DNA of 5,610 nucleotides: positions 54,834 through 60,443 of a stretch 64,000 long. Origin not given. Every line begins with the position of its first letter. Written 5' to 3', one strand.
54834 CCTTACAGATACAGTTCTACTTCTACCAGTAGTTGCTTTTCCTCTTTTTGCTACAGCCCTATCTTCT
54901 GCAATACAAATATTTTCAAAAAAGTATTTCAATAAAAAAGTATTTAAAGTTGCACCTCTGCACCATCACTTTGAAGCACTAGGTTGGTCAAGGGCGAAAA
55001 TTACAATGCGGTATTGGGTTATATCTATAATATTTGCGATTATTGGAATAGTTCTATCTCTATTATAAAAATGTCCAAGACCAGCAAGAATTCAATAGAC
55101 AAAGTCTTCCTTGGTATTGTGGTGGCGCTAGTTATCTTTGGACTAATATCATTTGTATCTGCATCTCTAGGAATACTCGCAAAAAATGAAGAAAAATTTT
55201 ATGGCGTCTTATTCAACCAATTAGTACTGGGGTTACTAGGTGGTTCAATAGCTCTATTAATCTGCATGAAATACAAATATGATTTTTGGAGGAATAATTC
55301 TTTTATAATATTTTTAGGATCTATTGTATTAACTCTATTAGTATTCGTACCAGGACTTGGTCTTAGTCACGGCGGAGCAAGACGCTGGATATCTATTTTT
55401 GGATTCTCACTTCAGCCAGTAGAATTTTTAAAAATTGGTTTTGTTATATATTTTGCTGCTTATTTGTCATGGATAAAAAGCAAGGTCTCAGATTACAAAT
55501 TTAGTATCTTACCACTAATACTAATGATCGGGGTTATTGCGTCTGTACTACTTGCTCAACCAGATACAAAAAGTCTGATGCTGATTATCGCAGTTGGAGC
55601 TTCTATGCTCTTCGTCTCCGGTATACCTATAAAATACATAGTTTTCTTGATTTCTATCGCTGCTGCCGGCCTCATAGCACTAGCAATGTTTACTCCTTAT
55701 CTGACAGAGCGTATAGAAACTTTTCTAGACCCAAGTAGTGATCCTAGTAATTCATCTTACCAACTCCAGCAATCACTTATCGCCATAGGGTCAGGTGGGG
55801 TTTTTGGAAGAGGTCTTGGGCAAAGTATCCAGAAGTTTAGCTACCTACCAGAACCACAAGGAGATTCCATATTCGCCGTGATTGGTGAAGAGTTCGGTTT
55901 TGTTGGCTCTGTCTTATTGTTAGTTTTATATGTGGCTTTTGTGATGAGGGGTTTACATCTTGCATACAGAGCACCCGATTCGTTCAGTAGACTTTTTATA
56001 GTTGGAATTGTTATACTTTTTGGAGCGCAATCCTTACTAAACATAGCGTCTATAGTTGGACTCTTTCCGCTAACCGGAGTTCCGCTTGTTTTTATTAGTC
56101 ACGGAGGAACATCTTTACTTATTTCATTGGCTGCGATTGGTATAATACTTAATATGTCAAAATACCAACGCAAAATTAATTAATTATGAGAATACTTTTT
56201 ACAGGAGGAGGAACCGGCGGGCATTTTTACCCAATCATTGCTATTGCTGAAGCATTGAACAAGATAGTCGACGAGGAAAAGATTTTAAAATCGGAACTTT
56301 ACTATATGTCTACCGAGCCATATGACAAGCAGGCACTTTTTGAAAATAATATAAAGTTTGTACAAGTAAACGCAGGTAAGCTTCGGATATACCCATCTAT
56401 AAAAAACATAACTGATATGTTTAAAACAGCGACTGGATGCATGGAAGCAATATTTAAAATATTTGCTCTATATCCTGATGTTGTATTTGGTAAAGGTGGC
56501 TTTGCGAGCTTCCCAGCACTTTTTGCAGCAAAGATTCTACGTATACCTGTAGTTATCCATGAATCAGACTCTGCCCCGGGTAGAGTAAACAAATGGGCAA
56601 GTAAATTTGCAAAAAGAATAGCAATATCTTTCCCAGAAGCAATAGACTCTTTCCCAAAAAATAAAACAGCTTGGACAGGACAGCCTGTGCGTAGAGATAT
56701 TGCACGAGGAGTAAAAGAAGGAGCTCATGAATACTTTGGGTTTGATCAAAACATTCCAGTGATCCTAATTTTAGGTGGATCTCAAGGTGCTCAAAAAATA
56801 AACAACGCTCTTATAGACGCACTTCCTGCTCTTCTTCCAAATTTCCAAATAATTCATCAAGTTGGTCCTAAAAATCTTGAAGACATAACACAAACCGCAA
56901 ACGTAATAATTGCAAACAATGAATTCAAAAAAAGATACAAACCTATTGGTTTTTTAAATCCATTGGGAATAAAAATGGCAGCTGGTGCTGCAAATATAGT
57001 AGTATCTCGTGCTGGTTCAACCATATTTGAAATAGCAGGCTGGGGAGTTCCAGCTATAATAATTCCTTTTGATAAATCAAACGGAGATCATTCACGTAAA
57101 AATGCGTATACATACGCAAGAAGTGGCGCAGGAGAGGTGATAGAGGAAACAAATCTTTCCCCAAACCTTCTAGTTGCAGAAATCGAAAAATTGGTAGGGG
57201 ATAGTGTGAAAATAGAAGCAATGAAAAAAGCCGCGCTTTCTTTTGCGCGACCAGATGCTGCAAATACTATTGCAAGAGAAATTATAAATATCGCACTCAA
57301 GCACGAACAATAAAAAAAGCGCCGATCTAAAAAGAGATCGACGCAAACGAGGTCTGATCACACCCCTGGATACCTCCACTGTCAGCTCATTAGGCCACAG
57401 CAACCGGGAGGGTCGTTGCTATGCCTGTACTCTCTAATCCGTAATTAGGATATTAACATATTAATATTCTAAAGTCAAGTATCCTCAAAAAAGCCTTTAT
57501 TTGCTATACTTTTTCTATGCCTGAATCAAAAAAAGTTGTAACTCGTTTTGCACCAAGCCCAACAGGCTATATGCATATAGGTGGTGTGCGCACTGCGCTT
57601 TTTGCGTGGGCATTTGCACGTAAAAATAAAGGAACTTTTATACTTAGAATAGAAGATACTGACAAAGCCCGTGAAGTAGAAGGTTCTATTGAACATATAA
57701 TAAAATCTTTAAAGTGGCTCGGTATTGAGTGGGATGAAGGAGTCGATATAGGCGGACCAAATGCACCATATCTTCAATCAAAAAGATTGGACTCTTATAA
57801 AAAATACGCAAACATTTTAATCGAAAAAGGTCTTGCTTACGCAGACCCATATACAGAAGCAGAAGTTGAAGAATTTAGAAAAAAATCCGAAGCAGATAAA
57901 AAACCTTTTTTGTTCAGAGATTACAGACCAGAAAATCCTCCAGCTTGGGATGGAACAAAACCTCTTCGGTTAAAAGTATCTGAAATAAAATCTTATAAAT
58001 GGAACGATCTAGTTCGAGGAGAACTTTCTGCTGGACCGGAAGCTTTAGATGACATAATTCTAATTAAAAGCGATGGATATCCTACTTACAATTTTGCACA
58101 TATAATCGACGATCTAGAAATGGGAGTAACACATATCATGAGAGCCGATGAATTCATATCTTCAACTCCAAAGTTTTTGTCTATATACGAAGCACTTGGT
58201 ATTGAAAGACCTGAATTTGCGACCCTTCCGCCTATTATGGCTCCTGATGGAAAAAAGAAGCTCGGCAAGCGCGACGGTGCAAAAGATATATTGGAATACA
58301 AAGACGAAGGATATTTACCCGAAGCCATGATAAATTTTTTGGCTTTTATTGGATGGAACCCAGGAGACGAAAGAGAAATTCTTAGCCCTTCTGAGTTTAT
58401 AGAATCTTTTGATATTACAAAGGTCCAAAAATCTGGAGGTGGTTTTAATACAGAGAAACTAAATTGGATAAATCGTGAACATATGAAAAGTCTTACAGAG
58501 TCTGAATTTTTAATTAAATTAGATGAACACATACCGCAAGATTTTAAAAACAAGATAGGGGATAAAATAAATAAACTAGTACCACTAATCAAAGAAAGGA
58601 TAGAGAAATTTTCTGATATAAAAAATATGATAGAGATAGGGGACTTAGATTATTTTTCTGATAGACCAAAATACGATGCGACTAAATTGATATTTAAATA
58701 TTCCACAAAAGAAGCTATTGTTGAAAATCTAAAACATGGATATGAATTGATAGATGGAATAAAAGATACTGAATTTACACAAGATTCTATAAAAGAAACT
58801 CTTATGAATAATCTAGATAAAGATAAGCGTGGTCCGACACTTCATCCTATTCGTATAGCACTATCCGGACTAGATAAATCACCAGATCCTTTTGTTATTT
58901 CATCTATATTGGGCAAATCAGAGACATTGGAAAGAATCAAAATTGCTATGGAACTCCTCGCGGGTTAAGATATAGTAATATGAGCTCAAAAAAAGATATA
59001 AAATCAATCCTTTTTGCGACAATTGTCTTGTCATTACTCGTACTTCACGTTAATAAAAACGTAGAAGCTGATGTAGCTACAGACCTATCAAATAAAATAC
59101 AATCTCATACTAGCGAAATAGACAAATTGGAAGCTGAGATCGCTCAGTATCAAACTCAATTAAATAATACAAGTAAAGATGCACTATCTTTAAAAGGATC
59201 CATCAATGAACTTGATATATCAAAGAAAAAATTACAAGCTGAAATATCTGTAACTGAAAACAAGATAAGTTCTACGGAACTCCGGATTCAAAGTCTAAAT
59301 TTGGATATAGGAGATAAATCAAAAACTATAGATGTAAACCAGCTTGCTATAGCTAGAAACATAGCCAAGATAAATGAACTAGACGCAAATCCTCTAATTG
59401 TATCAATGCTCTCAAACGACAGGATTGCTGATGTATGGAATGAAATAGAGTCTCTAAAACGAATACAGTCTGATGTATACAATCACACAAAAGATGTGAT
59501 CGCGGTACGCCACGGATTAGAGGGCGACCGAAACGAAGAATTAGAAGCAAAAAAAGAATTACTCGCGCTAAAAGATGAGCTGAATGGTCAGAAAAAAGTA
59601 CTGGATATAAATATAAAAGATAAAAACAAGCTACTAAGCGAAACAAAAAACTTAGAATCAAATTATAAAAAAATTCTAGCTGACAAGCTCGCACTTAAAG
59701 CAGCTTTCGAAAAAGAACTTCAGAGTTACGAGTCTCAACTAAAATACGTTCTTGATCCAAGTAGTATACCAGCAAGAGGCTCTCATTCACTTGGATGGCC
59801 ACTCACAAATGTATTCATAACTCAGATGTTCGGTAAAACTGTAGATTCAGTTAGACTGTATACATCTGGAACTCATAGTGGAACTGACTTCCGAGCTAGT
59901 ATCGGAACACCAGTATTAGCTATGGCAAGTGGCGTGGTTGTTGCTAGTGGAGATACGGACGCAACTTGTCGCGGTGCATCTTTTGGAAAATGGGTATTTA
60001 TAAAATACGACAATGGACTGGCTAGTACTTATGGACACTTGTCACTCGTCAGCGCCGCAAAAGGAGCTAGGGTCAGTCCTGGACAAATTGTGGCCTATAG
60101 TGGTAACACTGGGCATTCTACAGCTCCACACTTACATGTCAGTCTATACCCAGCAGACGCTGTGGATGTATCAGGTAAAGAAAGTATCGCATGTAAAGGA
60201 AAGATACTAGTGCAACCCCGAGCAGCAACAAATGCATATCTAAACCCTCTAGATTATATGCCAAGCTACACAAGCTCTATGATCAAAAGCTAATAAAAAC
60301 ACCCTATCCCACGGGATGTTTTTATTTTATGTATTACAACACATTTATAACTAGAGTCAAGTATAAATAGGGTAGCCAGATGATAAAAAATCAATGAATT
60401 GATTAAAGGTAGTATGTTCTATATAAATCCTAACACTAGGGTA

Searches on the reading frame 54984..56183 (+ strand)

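Call 11: search_protein_families(library=ncbifam, proteins=[window:54984-56183:+])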
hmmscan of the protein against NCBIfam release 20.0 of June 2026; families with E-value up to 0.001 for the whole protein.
window:54984-56183:+ (399 aa): 6 families
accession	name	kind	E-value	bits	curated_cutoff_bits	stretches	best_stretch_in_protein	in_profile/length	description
TIGR02614.1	ftsW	equivalog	6.5e-104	347.8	337.5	1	39-394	1-356/357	putative lipid II flippase FtsW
TIGR02615.1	spoVE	exception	7.4e-90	302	448.8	1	41-393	3-354/354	stage V sporulation protein E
TIGR02210.1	rodA_shape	equivalog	3.2e-83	279.8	336.7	1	39-393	1-354/357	rod shape-determining protein RodA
NF008042.0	PRK10774.1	equivalog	1.3e-61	208.8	493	1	31-392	28-389/405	cell division protein FtsW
NF008060.0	PRK10794.1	equivalog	1.2e-48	165.9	590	1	30-395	8-363/370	peptidoglycan glycosyltransferase MrdB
NF037961.1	RodA_shape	subfamily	3.1e-41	142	150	2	242-389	250-405/415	rod shape-determining protein RodA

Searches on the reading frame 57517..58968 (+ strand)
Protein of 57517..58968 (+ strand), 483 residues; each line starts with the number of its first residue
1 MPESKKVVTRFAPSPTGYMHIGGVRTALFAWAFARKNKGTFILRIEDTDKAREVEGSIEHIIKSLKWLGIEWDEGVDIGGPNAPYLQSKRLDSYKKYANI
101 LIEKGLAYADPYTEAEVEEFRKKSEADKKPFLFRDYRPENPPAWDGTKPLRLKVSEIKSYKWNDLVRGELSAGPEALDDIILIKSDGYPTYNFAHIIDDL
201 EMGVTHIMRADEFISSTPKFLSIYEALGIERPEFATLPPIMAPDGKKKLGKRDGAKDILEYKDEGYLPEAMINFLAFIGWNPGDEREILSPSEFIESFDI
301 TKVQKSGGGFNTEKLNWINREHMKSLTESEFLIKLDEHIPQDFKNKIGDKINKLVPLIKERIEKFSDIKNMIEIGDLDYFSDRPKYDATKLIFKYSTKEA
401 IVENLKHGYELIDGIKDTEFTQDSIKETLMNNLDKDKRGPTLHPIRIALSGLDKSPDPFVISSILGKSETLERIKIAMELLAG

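Call 11: search_protein_families(library=ncbifam, proteins=[window:57517-58968:+])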
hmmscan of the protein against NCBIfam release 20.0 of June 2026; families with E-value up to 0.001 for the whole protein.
window:57517-58968:+ (483 aa): 10 families
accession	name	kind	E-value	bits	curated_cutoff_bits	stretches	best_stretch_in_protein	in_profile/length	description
TIGR00464.1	gltX_bact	equivalog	9.7e-131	436.9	289.95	1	6-476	1-465/470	glutamate--tRNA ligase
TIGR03838.1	queuosine_YadB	equivalog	1.1e-54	185.7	276.7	1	8-271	2-252/272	tRNA glutamyl-Q(34) synthetase GluQRS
NF004315.1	PRK05710.1-4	equivalog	4.1e-51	174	250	1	9-272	1-271/274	tRNA glutamyl-Q(34) synthetase GluQRS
NF004314.0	PRK05710.1-3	equivalog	3.2e-50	171.2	256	1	4-294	4-274/297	tRNA glutamyl-Q(34) synthetase GluQRS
NF003169.0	PRK04156.1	equivalog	1.8e-39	135.8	516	2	3-128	98-216/567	glutamate--tRNA ligase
NF004313.0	PRK05710.1-2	equivalog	1.2e-36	126.5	380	1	5-263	3-256/299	tRNA glutamyl-Q(34) synthetase GluQRS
NF004312.0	PRK05710.1-1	equivalog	2.3e-35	122.4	453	1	4-260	11-248/306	tRNA glutamyl-Q(34) synthetase GluQRS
TIGR00463.1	gltX_arch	equivalog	3.3e-35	121.7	401.75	2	5-127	92-205/560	glutamate--tRNA ligase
NF011291.0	PRK14703.1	equivalog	3.1e-26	91.9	681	1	5-137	30-154/769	glutamine--tRNA ligase/YqeY domain fusion protein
TIGR00440.1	glnS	equivalog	5.1e-21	75.1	425.8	1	7-135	1-121/524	glutamine--tRNA ligase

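Call 35: find_homologous_proteins(query=window:57517-58968:+, max_evalue=1e-100)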
Query window:57517-58968:+ (483 aa): 7845 proteins with E <= 1e-100 among 8000 candidates; the best 120 are listed.
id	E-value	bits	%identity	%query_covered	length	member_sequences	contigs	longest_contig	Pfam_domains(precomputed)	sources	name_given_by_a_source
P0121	0.0e+0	1091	100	100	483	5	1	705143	PF19269.5,PF00749.28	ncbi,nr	ncbi:glutamate--tRNA ligase [Candidatus Nomurabacteria bacterium]|nr:MAG: glutamate--tRNA ligase [Ca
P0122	3.1e-267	905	82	100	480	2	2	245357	PF19269.5,PF00749.28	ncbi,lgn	-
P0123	7.7e-251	851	75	100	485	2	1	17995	PF19269.5,PF00749.28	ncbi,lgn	-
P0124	1.6e-232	790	69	100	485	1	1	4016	PF19269.5,PF00749.28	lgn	-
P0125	3.6e-227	773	71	99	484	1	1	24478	PF19269.5,PF00749.28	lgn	-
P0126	8.0e-223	758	70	100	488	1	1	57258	PF19269.5,PF00749.28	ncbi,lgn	-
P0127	5.9e-222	756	69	100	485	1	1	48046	PF19269.5,PF00749.28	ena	-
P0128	9.3e-220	748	69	99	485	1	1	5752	PF19269.5,PF00749.28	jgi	jgi:glutamyl-tRNA synthetase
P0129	8.3e-219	745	69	99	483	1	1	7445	PF19269.5,PF00749.28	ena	-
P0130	1.0e-218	745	69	98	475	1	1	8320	PF19269.5,PF00749.28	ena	-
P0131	6.0e-218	742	69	98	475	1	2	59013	PF19269.5,PF00749.28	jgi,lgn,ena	-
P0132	7.5e-217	739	67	99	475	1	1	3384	PF19269.5,PF00749.28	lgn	-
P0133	7.6e-217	739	69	100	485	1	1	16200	PF19269.5,PF00749.28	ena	-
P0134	8.6e-217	739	68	99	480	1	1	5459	PF19269.5,PF00749.28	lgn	-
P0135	2.2e-216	737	68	99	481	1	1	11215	PF19269.5,PF00749.28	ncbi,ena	-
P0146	3.1e-215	733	67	99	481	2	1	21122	PF19269.5,PF00749.28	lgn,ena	-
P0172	2.7e-212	724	67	99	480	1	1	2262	PF19269.5,PF00749.28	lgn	-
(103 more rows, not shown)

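Call 36: find_encoding_contigs(protein=P0125, flank=3000, max_places=3)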
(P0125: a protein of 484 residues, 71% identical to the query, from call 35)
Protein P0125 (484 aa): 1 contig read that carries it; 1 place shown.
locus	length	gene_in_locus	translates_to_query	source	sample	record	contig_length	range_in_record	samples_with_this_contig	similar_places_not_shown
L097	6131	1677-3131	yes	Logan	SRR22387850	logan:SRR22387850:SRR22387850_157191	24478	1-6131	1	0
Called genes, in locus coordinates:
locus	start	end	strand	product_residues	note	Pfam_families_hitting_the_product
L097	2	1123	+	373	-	?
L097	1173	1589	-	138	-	-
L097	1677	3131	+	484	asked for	PF00749:tRNA-synt_1c, PF19269:Anticodon_2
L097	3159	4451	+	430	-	PF24161:CCDC39 (faint), PF01551:Peptidase_M23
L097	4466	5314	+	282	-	-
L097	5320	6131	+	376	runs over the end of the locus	PF11141:DUF2914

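Call 37: find_encoding_contigs(protein=P0126, flank=3000, max_places=3)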
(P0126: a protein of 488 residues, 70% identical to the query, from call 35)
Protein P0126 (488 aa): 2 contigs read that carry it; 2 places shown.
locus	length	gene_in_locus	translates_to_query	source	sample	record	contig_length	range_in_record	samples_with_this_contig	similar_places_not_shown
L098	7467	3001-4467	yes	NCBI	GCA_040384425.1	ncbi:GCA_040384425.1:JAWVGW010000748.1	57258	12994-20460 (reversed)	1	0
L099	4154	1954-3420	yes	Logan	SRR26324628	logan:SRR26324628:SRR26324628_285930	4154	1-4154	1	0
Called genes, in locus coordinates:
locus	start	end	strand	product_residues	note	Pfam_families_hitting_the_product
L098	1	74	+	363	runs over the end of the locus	PF00953:Glycos_transf_4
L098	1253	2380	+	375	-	PF03033:Glyco_transf_28, PF04101:Glyco_tran_28_C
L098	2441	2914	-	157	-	-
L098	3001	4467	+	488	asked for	PF00749:tRNA-synt_1c, PF19269:Anticodon_2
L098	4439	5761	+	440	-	PF01551:Peptidase_M23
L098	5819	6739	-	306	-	PF03118:RNA_pol_A_CTD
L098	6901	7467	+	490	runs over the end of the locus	PF00005:ABC_tran, PF02463:SMC_N (faint), PF03193:RsgA_GTPase (faint), PF13401:AAA_22 (faint), PF13555:AAA_29 (faint), PF13304:AAA_21 (weak), PF00005:ABC_tran, PF13304:AAA_21 (weak), +2 more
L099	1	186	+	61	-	?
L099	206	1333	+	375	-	PF03033:Glyco_transf_28, PF04101:Glyco_tran_28_C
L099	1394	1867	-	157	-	-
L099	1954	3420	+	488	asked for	PF00749:tRNA-synt_1c, PF19269:Anticodon_2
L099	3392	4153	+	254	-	?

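Call 38: find_encoding_contigs(protein=P0124, flank=3000, max_places=3)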
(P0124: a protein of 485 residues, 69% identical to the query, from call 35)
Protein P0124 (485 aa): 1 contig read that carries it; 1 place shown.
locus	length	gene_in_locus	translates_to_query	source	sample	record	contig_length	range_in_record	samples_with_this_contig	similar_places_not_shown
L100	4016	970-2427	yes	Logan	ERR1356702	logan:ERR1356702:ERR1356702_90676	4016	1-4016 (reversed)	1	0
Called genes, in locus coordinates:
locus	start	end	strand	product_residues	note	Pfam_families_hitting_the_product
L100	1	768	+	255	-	?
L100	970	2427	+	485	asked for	PF00749:tRNA-synt_1c, PF19269:Anticodon_2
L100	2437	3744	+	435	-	PF01551:Peptidase_M23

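Call 87: find_encoding_contigs(protein=P0146, flank=2500, max_places=3)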
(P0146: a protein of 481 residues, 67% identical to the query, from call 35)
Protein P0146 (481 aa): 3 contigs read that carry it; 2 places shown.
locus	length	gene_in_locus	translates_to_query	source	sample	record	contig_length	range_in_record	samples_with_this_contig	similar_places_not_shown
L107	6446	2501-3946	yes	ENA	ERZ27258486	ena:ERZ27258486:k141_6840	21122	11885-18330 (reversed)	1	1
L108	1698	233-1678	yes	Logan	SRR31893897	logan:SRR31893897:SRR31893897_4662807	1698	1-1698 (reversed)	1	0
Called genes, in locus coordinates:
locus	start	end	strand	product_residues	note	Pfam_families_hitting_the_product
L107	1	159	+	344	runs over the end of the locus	PF00953:Glycos_transf_4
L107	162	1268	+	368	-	PF01098:FTSW_RODA_SPOVE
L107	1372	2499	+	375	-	PF03033:Glyco_transf_28, PF04101:Glyco_tran_28_C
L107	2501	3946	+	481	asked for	PF00749:tRNA-synt_1c, PF19269:Anticodon_2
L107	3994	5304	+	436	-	PF01551:Peptidase_M23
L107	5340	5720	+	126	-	-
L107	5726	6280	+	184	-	PF07681:DoxX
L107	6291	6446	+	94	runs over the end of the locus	PF08922:DUF1905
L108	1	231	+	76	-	?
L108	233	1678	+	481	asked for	PF00749:tRNA-synt_1c, PF19269:Anticodon_2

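Call 88: find_encoding_contigs(protein=P0172, flank=2500, max_places=3)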
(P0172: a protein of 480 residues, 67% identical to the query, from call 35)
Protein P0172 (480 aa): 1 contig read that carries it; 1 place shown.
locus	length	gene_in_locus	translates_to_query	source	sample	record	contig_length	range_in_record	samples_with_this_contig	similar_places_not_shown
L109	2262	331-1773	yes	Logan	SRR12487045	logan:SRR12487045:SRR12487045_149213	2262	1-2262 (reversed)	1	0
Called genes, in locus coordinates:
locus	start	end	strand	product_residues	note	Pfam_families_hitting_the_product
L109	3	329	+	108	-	?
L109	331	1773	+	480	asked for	PF00749:tRNA-synt_1c, PF19269:Anticodon_2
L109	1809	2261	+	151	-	?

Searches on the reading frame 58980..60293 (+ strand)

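Call 11: search_protein_families(library=ncbifam, proteins=[window:58980-60293:+])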
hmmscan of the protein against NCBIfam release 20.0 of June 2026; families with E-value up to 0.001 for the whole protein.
window:58980-60293:+ (437 aa): 14 families
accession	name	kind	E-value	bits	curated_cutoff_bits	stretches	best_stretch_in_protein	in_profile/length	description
NF052530.1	Heli_ShapePgp3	exception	2e-18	66.5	300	1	223-390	89-252/270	peptidoglycan metallopeptidase Pgp3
NF053825.1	PdgNdpepShyA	equivalog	1e-14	54.1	700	1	298-389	295-380/425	peptidoglycan DD-endopeptidase ShyA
NF008652.0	PRK11649.1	equivalog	1.2e-13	50.6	341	1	298-390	312-398/439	murein DD-endopeptidase MepM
NF052336.1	PdgHdaseHSB100310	equivalog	5.2e-13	49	500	1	267-390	31-142/316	peptidoglycan hydrolase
NF053824.1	PdgNdpepShyC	equivalog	9e-13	47.9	700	1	298-387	295-378/429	peptidoglycan DD-endopeptidase ShyC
NF041208.1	celldiv_DipM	equivalog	7.3e-12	45.2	740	1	296-388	316-403/419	cell division endopeptidase DipM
NF050804.1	CellDivDipMCaul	equivalog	9.1e-11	41.3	900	1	263-390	499-614/634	cell division endopeptidase DipM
NF040883.1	amid_act_ActS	equivalog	3.8e-08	32.9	375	1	241-396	87-228/242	amidase activator ActS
NF052529.1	PG_M23_Pgp6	exception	6.7e-07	28.3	600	1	299-390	335-420/452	peptidoglycan metallopeptidase Pgp6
NF008123.1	PRK10871.1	equivalog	2.5e-06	27.2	311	1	285-386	252-346/365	murein hydrolase activator NlpD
TIGR02168.1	SMC_prok_B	equivalog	0.0001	20.2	567.35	0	149-249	681-778/1181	chromosome segregation protein SMC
TIGR02169.1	SMC_prok_A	equivalog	0.00017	19.4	729.4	1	22-138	825-941/1165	chromosome segregation protein SMC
NF047755.1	LIC_10271_M23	exception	0.00049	19.9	180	0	299-371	117-183/207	LIC_10271 family cell wall hydrolase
NF053738.1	S2SprSpoIIQBc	equivalog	0.00051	19.7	250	0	312-387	137-206/232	stage II sporulation protein SpoIIQ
